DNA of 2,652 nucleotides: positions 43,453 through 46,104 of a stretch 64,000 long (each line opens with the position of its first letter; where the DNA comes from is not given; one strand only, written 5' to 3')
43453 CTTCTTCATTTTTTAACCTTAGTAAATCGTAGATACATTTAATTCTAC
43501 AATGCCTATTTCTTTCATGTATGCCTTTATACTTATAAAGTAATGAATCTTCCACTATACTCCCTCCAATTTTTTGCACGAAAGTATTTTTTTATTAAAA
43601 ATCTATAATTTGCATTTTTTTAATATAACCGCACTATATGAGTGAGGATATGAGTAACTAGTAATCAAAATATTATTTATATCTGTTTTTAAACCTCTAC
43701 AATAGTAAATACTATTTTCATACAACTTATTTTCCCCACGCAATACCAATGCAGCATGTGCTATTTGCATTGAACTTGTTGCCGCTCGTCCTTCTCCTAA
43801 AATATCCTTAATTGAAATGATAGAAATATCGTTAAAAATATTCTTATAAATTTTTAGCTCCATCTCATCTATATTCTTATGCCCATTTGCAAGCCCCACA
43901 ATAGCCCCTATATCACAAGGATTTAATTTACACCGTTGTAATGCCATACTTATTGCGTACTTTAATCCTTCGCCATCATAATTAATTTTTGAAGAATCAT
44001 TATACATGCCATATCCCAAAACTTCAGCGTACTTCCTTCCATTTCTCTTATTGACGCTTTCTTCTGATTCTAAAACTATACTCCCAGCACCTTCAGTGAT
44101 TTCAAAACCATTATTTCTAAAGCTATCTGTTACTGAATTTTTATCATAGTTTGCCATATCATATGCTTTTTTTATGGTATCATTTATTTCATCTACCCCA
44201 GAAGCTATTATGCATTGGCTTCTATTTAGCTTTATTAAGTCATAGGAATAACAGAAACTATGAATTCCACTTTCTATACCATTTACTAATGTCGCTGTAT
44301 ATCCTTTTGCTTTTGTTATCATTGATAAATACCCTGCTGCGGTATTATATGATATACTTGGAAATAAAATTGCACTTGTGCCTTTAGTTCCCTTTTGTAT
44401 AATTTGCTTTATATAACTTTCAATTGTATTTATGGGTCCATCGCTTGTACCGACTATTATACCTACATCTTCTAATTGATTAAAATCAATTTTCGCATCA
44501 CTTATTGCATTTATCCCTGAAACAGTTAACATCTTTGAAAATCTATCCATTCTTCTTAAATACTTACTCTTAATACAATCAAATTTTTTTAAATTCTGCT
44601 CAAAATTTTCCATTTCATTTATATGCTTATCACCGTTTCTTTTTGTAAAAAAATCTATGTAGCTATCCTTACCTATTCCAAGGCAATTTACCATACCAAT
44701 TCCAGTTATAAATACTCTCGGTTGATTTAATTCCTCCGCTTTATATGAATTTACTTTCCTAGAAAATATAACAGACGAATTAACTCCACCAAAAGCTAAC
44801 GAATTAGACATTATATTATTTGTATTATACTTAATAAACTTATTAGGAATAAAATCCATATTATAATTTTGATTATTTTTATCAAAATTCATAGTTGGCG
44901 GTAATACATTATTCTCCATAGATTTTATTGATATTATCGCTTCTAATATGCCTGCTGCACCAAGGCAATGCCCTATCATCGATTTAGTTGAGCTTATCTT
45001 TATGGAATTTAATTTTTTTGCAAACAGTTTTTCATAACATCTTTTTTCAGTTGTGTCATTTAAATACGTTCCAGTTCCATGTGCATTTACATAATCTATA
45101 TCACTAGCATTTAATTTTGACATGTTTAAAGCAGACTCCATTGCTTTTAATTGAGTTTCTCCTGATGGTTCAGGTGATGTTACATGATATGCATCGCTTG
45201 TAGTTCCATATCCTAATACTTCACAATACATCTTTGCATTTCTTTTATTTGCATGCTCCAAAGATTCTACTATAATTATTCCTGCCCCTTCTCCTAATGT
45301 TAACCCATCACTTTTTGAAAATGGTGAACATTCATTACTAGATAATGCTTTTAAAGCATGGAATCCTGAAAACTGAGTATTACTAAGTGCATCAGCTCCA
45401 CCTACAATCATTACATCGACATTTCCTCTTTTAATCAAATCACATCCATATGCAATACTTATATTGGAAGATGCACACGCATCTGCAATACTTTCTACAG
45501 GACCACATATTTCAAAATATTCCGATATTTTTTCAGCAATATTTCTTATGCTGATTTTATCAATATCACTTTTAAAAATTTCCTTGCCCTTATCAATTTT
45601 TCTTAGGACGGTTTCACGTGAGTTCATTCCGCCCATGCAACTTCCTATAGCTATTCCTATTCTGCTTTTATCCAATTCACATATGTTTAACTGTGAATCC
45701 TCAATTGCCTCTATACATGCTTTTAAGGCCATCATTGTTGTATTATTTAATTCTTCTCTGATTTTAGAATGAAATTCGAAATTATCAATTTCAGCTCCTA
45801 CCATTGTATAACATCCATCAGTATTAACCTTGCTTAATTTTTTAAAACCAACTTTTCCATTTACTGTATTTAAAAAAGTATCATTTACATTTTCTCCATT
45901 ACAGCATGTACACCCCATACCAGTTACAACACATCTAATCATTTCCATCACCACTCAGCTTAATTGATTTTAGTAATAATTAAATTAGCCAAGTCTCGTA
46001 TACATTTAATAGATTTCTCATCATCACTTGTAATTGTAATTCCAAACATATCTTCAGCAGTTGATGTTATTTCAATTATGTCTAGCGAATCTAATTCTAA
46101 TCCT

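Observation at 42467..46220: Fused KS/chain-length-factor-like protein with a dedicated ACP and an unknown 370-aa partner, embedded in the peptide cluster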

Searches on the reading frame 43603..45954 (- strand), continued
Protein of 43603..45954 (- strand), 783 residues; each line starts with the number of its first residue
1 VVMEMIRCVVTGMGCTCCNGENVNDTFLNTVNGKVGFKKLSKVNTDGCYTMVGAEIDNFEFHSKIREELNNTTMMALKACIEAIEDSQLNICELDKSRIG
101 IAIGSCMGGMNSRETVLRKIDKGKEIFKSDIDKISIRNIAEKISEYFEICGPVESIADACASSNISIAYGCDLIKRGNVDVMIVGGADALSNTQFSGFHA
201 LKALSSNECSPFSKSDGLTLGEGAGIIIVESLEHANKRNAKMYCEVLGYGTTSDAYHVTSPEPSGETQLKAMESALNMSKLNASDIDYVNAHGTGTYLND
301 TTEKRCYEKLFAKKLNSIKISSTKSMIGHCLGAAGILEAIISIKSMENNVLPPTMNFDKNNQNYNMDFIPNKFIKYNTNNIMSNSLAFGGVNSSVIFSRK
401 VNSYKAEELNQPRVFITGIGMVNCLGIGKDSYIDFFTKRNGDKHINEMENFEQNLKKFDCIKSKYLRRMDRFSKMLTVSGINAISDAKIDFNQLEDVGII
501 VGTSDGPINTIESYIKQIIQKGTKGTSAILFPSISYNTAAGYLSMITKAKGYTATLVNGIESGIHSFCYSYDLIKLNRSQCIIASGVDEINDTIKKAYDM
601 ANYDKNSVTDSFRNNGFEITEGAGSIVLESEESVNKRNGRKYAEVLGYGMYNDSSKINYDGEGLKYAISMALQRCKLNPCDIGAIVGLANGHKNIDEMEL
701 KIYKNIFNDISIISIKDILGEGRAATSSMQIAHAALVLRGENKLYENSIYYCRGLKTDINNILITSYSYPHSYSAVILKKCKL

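Call 83: get_annotated_region(hit=H5, flank=12000)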
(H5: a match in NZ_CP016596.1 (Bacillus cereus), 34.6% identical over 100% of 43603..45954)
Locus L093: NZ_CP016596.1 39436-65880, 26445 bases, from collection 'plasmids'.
description: Bacillus cereus strain K8 plasmid pBCM301, complete sequence
organism: Bacillus cereus (NCBI taxid 1396)
taxonomy: Bacteria; Bacillota; Bacilli; Bacillales; Bacillaceae; Bacillus; Bacillus cereus
host: -; source: cell culture,Korean fermented food; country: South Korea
typing (MOB-suite, as given by PLSDB): conjugative; replicon rep_cluster_1912; relaxase MOBP; mating-pair formation MPF_T
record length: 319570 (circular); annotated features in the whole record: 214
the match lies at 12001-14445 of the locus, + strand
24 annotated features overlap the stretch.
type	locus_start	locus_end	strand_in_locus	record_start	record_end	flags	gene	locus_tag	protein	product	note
CDS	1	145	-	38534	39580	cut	-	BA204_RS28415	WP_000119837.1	Fic family protein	-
CDS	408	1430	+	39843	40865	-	-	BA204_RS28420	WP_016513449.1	glycoside hydrolase family 99-like domain-containing protein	-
CDS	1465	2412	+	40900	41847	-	-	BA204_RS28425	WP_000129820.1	ABC transporter ATP-binding protein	-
CDS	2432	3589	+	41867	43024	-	-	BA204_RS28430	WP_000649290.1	ABC transporter permease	-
CDS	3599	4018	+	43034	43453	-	-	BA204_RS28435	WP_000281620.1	acyl-CoA thioesterase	-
CDS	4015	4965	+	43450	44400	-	-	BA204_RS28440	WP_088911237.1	ACP S-malonyltransferase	GO:0006633 - fatty acid biosynthetic process [Evidence IEA]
CDS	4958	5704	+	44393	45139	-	fabG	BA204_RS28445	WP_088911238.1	3-oxoacyl-ACP reductase FabG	-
CDS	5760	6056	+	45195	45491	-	-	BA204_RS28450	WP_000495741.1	phosphopantetheine-binding protein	-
CDS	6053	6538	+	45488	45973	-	fabZ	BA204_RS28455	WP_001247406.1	3-hydroxyacyl-ACP dehydratase FabZ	-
CDS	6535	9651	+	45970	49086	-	-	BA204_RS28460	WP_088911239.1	GNAT family N-acetyltransferase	-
CDS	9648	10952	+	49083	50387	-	-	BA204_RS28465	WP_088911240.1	DUF6365 family protein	-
CDS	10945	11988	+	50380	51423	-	-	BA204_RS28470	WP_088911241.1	aminomethyltransferase family protein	-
CDS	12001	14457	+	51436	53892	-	-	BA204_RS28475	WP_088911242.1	beta-ketoacyl-[acyl-carrier-protein] synthase family protein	-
CDS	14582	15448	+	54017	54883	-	rfbA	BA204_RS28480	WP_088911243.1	glucose-1-phosphate thymidylyltransferase RfbA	GO:0019305 - dTDP-rhamnose biosynthetic process [Evidence IEA]; GO:0009243 - O antigen biosynthetic process [Evidence ...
CDS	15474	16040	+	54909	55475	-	rfbC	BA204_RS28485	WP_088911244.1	dTDP-4-dehydrorhamnose 3,5-epimerase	GO:0019305 - dTDP-rhamnose biosynthetic process [Evidence IEA]; GO:0009243 - O antigen biosynthetic process [Evidence ...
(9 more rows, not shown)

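Call 86: get_annotated_region(hit=H1, flank=9000)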
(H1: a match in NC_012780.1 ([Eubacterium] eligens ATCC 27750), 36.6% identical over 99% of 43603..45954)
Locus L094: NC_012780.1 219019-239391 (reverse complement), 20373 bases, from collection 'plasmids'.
description: [Eubacterium] eligens ATCC 27750 plasmid unnamed, complete sequence
organism: [Eubacterium] eligens ATCC 27750 (NCBI taxid 515620)
taxonomy: Bacteria; Bacillota; Clostridia; Lachnospirales; Lachnospiraceae; Lachnospira; Lachnospira eligens; [Eubacterium] eligens ATCC 27750
host: -; source: -; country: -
typing (MOB-suite, as given by PLSDB): non-mobilizable; replicon rep_cluster_238
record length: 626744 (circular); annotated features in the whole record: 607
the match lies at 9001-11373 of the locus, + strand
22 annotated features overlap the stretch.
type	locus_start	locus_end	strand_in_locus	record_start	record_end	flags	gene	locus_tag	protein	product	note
CDS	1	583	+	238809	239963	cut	-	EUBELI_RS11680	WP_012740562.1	amino acid permease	-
CDS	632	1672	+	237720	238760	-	-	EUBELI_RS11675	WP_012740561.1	metallophosphoesterase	-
CDS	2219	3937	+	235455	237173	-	-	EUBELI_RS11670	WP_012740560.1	methyl-accepting chemotaxis protein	GO:0007165 - signal transduction [Evidence IEA]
CDS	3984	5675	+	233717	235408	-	-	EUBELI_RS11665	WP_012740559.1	bifunctional diguanylate cyclase/phosphodiesterase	-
CDS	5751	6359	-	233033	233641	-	-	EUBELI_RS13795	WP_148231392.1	zinc dependent phospholipase C family protein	-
CDS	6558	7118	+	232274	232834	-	-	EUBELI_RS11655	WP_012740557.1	TetR/AcrR family transcriptional regulator C-terminal domain-containing protein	-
CDS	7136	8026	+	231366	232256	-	-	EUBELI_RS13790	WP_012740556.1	alpha/beta hydrolase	-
CDS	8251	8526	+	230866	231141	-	-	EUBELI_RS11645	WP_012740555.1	acyl carrier protein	GO:0006633 - fatty acid biosynthetic process [Evidence IEA]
CDS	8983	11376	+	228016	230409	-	-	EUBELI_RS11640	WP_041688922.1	beta-ketoacyl-[acyl-carrier-protein] synthase family protein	-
CDS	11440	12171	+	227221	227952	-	-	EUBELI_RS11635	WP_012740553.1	3-oxoacyl-ACP reductase family protein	-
CDS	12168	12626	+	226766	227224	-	fabZ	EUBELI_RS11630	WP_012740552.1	3-hydroxyacyl-ACP dehydratase FabZ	-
CDS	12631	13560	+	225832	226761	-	-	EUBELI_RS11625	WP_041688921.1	ACP S-malonyltransferase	GO:0006633 - fatty acid biosynthetic process [Evidence IEA]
CDS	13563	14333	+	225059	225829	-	-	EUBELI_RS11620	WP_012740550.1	acetyl-CoA carboxylase carboxyl transferase subunit beta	-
CDS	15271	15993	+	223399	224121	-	-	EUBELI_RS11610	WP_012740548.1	flavodoxin family protein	-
CDS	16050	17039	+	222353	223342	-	plsX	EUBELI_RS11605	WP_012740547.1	phosphate acyltransferase PlsX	GO:0008610 - lipid biosynthetic process [Evidence IEA]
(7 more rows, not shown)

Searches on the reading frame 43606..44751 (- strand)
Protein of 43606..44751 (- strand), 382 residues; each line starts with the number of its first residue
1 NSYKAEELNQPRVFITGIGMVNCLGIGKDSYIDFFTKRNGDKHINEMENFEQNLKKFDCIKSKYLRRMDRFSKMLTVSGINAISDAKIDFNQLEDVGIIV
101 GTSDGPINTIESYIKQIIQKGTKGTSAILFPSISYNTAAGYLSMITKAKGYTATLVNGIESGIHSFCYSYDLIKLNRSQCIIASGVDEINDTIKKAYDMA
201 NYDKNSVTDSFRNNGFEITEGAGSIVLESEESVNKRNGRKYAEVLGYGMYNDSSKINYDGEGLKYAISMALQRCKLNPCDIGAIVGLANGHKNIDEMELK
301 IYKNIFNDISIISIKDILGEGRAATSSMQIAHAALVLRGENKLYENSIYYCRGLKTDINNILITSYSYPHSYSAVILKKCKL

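Call 38: search_solved_structures(query=window:43606-44751:-, max_evalue=0.001, show_alignments=2)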
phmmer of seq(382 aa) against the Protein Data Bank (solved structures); distinct sequences matched with E-value up to 0.001: 73 (the best 60 are shown).
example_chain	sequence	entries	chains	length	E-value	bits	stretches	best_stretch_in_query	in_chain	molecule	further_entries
9s5h_C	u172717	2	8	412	1.9e-28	102.8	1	12-337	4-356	3-oxoacyl-(Acyl-carrier-protein) synthase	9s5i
9s5h_B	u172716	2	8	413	1.5e-27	99.8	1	11-339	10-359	3-oxoacyl-(Acyl-carrier-protein) synthase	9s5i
2gqd_A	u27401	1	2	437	8.9e-26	94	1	9-338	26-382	3-oxoacyl-[acyl-carrier-protein] synthase 2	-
4r8e_A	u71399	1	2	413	3.1e-23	85.6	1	10-338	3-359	3-oxoacyl-[acyl-carrier-protein] synthase 2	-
5sxo_A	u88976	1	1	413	1.3e-22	83.6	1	10-339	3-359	3-oxoacyl-[acyl-carrier-protein] synthase 2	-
4qav_A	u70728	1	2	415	2.8e-22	82.5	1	9-325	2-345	3-oxoacyl-[acyl-carrier-protein] synthase 2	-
3o04_A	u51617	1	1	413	3.3e-22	82.3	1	10-339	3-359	beta-keto-acyl carrier protein synthase II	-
4jrh_A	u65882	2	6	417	4.3e-22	81.9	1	8-291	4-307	3-oxoacyl-[acyl-carrier-protein] synthase 2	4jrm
3hnz_A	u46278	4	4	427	4.6e-22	81.8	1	9-339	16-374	3-oxoacyl-[acyl-carrier-protein] synthase 2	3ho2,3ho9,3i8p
2gfw_A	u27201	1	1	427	4.6e-22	81.8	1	9-339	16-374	3-oxoacyl-[acyl-carrier-protein] synthase 2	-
6okg_A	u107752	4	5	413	5.1e-22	81.6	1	10-339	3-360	3-oxoacyl-[acyl-carrier-protein] synthase 2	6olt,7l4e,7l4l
1b3n_A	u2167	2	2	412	7.2e-22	81.1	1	11-339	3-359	PROTEIN (KETOACYL ACYL CARRIER PROTEIN SYNTHASE 2) | BETA-KETOACYL ACP SYNTHASE II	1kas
9lpl_A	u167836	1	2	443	8.4e-22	80.9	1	9-339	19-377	3-oxoacyl-[acyl-carrier-protein] synthase 2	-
2gfv_A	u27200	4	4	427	8.6e-22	80.9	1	9-339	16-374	3-oxoacyl-[acyl-carrier-protein] synthase 2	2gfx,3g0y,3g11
1j3n_A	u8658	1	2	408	1e-21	80.7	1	12-325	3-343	3-oxoacyl-(acyl-carrier protein) synthase II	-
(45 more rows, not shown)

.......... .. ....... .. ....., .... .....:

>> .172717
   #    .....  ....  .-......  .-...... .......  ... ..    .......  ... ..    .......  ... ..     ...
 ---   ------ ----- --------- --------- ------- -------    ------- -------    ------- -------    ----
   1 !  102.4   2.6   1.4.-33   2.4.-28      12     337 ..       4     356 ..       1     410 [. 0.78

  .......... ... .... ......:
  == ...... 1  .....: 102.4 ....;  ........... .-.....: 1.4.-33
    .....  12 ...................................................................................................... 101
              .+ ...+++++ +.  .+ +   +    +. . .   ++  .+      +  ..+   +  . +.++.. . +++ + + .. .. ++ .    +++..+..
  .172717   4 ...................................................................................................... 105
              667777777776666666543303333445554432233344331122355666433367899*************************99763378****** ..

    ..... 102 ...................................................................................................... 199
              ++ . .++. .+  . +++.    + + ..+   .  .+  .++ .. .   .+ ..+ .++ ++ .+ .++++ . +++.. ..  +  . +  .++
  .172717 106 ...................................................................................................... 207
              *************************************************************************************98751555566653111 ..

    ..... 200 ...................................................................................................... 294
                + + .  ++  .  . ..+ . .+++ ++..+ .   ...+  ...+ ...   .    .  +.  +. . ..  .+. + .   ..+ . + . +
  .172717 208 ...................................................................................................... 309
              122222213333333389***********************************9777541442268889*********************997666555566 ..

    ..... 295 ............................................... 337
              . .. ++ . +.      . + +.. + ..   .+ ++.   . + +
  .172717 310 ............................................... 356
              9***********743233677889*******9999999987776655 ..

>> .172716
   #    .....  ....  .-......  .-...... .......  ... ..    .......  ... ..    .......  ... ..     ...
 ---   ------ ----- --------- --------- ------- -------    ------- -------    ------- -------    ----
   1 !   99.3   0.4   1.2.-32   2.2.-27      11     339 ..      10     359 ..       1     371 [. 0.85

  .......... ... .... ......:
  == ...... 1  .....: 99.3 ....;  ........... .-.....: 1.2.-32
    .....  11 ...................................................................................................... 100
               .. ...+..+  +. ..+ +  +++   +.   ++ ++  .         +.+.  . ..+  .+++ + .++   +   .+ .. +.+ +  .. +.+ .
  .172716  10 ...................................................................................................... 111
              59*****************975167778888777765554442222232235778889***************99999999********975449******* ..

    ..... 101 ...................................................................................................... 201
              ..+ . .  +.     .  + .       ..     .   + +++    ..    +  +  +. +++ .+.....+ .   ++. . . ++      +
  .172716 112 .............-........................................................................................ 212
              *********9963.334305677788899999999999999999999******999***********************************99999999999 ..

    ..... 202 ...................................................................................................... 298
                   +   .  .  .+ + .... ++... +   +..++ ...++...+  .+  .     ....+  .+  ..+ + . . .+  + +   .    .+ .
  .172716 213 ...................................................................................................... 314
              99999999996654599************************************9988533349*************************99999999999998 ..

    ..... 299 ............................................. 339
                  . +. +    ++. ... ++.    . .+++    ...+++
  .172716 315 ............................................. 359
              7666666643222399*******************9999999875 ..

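Call 61: find_related_loci(query=A4, collection=genome_contigs, flank=10000)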
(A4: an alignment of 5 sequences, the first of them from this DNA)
Query A4 (371 aa) in genome_contigs; peptide patterns used: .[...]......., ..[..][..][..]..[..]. (x = any residue, [..] = any of these).
591 stretches matched a pattern; 549 encode a relative of the query (tblastn E <= 1e-3); the best 80 are kept; 80 distinct loci.
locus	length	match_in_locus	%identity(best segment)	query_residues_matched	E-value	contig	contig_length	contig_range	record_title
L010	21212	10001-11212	44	1-368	3e-89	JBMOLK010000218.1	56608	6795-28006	MAG: Bacillota bacterium isolate Betzabe_MAG022 MAG022_218, whole genome shotgun sequence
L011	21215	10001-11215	39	1-368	3e-76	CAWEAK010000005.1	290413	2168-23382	MAG: uncultured Spirochaetota bacterium isolate MFD01476.bin.2.50 genome assembly, contig: contig_36704, whole genome sh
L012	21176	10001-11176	37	1-368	1e-69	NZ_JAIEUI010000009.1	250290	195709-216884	Paenibacillus piscarius strain P121 NODE_9_length_250290_cov_151.530107, whole genome shotgun sequence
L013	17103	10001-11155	36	1-368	3e-69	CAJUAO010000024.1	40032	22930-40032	MAG TPA_asm: uncultured Lachnospiraceae bacterium isolate MGBC119292 genome assembly, contig: MGBC119292.24, whole genom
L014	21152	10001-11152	37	1-370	5e-69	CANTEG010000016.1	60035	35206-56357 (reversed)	MAG TPA_asm: uncultured Lachnospiraceae bacterium isolate SRR13921779_bin.33_metawrap_v1.3_MAG genome assembly, contig:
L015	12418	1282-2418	35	2-368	1e-67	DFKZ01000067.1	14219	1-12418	MAG TPA_asm: Lachnospiraceae bacterium UBA3632 UBA3632_contig_16023, whole genome shotgun sequence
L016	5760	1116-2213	35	1-368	3e-67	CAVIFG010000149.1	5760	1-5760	Escherichia coli isolate H07653-L1_cleanbin_000008 genome assembly, contig: Spades_H07653-L1_contig_8946, whole genome s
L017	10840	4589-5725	35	2-368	3e-67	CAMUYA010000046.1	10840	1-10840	MAG TPA_asm: uncultured Lachnospiraceae bacterium isolate SRR8387720_bin.9_metaWRAP_v1.3_MAG genome assembly, contig: ER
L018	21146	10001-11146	34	1-370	4e-67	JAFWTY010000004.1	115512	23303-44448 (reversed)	MAG: Lachnospiraceae bacterium isolate RGIG6068 Sheep_Omasum-5__c40272, whole genome shotgun sequence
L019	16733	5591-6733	35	1-369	7e-67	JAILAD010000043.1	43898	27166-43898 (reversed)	MAG: Lachnospiraceae bacterium isolate RUI524 k141_1864814_flag=0_multi=99.0000_len=43898, whole genome shotgun sequence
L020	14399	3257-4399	35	2-370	7e-67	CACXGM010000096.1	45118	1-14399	MAG: uncultured Lachnospiraceae bacterium isolate RUG11236 genome assembly, contig: RUG11236_asm_96, whole genome shotgu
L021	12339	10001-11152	35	1-370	1e-66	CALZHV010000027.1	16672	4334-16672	MAG: uncultured Lachnospiraceae bacterium isolate SRR3178346_bin.41_metaWRAP_v1.3_MAG genome assembly, contig: ERZ897499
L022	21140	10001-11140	34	2-369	2e-65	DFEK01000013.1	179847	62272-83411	MAG TPA_asm: Lachnospiraceae bacterium UBA3804 UBA3804_contig_1558, whole genome shotgun sequence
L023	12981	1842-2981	35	2-369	4e-66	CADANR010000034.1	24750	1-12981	MAG: uncultured Lachnospiraceae bacterium isolate RUG13462 genome assembly, contig: RUG13462_asm_34, whole genome shotgu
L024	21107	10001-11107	37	1-368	9e-66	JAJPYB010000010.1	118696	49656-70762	MAG: Ruminococcus sp. isolate AH.5_1 NODE_15_length_118696_cov_68.163266, whole genome shotgun sequence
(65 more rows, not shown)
